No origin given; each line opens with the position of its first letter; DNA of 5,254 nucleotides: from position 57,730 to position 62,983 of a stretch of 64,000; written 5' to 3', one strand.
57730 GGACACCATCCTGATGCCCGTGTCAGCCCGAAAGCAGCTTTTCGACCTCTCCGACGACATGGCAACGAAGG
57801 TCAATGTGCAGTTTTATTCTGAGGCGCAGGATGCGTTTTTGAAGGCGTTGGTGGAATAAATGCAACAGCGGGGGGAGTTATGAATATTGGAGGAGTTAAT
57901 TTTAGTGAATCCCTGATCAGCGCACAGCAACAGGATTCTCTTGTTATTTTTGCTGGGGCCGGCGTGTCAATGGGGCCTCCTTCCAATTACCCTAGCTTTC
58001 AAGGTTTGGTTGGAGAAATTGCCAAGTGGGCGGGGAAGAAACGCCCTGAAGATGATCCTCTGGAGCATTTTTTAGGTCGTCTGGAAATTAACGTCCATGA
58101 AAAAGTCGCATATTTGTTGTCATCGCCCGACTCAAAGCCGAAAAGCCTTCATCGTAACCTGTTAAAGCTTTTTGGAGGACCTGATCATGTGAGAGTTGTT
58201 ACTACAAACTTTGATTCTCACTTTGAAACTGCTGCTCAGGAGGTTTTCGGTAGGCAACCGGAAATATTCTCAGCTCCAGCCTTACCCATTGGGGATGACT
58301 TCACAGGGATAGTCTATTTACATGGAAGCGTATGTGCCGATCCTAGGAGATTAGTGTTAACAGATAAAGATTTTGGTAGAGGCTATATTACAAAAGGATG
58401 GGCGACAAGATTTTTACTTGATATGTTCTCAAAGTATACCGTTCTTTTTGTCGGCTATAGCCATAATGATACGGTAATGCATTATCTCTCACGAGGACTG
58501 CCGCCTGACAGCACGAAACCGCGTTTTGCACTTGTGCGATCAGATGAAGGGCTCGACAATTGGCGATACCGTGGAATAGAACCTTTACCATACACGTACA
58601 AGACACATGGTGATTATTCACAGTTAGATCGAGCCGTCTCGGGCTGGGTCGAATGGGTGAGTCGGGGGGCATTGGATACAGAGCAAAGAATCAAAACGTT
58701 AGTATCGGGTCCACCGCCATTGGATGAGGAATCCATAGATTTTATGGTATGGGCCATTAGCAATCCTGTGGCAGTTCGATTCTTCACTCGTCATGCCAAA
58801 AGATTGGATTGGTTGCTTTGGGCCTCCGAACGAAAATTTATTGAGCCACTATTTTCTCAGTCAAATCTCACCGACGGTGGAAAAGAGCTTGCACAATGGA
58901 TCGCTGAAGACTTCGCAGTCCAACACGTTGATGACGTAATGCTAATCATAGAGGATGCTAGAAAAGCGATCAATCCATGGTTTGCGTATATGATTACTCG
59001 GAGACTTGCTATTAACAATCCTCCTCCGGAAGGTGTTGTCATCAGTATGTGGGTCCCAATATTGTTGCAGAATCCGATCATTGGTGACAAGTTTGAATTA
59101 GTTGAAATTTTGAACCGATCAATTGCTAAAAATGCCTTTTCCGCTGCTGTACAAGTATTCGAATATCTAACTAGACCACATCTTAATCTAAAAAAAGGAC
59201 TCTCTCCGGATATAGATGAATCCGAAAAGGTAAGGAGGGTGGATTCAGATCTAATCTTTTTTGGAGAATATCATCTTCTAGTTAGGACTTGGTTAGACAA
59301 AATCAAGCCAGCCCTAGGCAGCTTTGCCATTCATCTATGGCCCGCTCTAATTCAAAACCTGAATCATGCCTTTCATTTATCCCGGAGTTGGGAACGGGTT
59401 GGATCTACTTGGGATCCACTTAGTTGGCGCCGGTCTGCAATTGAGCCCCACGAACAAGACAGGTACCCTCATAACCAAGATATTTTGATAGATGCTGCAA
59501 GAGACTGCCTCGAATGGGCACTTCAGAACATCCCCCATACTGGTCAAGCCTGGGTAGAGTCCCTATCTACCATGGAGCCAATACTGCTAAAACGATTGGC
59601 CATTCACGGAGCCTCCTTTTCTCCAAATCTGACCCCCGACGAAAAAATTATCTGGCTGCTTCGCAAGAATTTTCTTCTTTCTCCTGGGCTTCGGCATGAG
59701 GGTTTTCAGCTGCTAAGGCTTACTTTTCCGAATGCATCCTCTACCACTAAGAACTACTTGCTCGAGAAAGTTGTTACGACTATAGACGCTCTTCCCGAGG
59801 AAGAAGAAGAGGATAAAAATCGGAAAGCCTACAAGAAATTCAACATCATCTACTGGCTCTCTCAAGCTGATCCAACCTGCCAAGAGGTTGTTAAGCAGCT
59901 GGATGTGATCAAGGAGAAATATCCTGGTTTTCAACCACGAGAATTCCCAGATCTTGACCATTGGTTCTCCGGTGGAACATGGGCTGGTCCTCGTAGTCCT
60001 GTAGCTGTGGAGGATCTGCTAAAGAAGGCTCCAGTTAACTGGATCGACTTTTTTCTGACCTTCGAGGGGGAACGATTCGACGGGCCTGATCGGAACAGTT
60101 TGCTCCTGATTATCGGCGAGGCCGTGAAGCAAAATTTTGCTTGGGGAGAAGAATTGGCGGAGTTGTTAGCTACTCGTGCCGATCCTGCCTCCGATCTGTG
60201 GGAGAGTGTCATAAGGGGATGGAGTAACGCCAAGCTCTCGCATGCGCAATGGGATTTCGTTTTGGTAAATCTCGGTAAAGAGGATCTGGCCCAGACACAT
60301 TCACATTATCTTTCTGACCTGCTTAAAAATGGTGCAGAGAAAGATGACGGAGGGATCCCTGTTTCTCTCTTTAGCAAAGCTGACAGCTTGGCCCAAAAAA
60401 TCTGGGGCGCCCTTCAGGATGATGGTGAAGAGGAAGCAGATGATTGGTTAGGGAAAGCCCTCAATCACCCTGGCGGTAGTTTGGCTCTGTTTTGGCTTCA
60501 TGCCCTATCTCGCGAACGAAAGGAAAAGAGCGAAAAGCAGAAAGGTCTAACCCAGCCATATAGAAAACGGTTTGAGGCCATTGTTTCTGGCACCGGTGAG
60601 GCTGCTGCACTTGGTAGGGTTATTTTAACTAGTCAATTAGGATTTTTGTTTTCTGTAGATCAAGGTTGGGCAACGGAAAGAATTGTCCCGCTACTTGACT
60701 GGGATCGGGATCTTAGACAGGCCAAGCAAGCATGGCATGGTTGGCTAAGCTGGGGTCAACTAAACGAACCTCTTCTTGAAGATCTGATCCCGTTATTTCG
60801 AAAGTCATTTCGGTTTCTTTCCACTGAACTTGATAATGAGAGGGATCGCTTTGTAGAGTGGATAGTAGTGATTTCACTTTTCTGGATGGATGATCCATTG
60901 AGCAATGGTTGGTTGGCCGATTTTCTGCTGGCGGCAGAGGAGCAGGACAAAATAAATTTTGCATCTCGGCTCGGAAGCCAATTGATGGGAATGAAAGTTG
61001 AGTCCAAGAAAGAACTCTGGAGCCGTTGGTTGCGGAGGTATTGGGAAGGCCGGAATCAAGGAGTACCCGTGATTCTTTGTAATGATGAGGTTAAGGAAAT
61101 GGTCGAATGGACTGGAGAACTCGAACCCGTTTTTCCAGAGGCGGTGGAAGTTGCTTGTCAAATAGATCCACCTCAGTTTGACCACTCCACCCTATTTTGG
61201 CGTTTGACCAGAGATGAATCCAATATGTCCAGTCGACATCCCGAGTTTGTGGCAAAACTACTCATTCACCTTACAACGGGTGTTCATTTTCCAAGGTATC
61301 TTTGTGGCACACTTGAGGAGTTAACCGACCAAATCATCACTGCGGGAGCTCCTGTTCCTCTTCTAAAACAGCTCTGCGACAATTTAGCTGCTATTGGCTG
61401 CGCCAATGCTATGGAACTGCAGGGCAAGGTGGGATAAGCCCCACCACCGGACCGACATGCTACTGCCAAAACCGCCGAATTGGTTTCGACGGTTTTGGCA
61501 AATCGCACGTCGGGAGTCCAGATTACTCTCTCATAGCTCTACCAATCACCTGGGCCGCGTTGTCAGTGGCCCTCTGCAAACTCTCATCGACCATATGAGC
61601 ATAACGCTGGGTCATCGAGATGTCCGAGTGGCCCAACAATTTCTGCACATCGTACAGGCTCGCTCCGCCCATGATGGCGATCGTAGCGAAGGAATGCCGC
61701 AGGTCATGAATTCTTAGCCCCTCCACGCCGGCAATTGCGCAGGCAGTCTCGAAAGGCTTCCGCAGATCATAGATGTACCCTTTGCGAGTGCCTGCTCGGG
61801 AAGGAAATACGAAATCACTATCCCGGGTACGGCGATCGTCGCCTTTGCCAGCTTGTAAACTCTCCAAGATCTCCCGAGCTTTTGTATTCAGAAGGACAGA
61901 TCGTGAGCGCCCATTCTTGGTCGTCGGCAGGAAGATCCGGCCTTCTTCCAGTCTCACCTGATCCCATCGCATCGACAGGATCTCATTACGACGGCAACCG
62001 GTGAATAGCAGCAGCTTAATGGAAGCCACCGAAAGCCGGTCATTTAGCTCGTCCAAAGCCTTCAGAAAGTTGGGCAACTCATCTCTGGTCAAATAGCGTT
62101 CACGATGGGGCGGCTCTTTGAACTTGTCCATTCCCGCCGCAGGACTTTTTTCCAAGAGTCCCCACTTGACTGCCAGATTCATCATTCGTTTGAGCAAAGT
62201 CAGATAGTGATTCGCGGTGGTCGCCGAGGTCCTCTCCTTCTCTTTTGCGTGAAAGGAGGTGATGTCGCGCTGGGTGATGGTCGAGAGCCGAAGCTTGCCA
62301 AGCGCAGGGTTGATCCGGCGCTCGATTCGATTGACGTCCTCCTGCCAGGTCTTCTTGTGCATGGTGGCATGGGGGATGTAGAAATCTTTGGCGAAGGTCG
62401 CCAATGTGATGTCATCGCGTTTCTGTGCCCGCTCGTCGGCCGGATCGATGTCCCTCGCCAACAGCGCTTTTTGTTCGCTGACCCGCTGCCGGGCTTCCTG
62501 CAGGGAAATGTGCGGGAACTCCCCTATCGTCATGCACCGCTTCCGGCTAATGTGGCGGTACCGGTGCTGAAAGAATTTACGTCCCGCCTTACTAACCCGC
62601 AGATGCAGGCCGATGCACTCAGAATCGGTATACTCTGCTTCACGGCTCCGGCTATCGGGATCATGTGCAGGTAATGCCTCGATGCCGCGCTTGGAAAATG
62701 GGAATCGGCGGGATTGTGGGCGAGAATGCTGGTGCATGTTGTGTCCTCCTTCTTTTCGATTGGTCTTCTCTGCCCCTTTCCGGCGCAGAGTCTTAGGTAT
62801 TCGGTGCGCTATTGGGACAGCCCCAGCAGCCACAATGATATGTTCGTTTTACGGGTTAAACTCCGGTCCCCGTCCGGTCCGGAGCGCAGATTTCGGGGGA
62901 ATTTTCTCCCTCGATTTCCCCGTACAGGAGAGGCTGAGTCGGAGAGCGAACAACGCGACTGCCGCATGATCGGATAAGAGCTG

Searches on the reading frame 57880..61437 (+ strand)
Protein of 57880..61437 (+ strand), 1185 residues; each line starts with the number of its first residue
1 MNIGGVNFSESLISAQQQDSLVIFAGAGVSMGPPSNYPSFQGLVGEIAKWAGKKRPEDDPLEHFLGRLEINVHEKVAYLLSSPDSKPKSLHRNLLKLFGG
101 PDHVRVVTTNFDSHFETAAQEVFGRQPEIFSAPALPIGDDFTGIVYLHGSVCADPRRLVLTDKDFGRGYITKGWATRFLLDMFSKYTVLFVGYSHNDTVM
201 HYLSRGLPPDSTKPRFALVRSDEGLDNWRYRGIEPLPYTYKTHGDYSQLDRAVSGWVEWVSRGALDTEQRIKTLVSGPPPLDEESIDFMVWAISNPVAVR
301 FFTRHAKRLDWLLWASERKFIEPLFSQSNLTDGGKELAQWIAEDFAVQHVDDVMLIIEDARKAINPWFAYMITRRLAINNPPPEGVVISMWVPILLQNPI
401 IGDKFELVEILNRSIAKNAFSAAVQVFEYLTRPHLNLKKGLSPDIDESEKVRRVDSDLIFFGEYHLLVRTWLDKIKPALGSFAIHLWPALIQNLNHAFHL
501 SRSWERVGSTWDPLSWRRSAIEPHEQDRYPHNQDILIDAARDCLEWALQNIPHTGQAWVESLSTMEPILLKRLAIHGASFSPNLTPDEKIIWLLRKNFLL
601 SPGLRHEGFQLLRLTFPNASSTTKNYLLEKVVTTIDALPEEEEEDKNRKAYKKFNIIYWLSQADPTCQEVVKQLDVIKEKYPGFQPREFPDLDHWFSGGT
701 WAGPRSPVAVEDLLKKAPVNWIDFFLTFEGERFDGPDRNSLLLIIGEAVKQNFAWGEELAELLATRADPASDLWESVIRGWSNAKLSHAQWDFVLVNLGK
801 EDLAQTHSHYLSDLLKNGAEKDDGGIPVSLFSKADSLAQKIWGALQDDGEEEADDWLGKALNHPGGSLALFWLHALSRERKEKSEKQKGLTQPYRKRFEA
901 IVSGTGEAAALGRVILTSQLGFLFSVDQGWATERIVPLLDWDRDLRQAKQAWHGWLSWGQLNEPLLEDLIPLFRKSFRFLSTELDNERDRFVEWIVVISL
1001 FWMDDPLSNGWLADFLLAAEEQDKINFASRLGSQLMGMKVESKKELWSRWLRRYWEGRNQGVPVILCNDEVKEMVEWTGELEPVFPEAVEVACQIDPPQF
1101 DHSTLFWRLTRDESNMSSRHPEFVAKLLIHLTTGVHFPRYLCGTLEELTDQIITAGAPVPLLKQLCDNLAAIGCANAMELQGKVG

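Call 8: search_protein_families(library=pfam, proteins=[window:57880-61437:+], max_evalue=0.001)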
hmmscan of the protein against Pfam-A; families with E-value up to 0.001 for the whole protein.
window:57880-61437:+ (1185 aa): 2 families
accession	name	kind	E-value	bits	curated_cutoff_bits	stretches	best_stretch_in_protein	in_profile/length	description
PF13289.12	SIR2_2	-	9e-19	68.4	24.5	1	106-228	3-133/141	SIR2-like domain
PF13212.11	DUF4020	-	5.5e-12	46.2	22.7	1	1009-1137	13-150/182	Domain of unknown function (DUF4020)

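Call 71: search_protein_families(library=padloc, proteins=[window:57880-61437:+], max_evalue=0.00001)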
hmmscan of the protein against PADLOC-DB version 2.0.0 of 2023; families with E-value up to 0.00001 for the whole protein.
window:57880-61437:+ (1185 aa): 5 families
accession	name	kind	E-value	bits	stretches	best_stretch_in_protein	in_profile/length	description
PDLC04167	Dsr1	-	1.1e-76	256.6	2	11-332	13-367/1248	-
PDLC02183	Dsr1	-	1.8e-56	189.6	2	5-315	7-356/1275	-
PDLC04166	Dsr1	-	5.4e-25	85.3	2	519-967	553-1007/1227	-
PDLC04968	PDC-S25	-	6.4e-07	26.7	1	106-198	143-232/517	-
PDLC00407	ThsA1|ThsA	-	7.1e-07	26.2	1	7-202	8-203/478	STALD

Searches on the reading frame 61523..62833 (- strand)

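Call 8: search_protein_families(library=pfam, proteins=[window:61523-62833:-], max_evalue=0.001)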
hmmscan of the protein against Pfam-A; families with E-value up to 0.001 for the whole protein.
window:61523-62833:- (436 aa): 4 families
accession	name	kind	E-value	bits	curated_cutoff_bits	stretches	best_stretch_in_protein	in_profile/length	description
PF00589.27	Phage_integrase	-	4.3e-34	118.2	27.1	1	247-415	2-169/172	Phage integrase family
PF13356.12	Arm-DNA-bind_3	-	5.1e-18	65.4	27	1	47-137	2-82/83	Arm DNA-binding domain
PF22022.2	Phage_int_M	-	6.4e-08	33.2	27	1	157-235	15-93/96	Phage integrase central domain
PF14659.12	Phage_int_SAM_3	-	9.8e-06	26.1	22.6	1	160-196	19-55/58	Phage integrase, N-terminal SAM-like domain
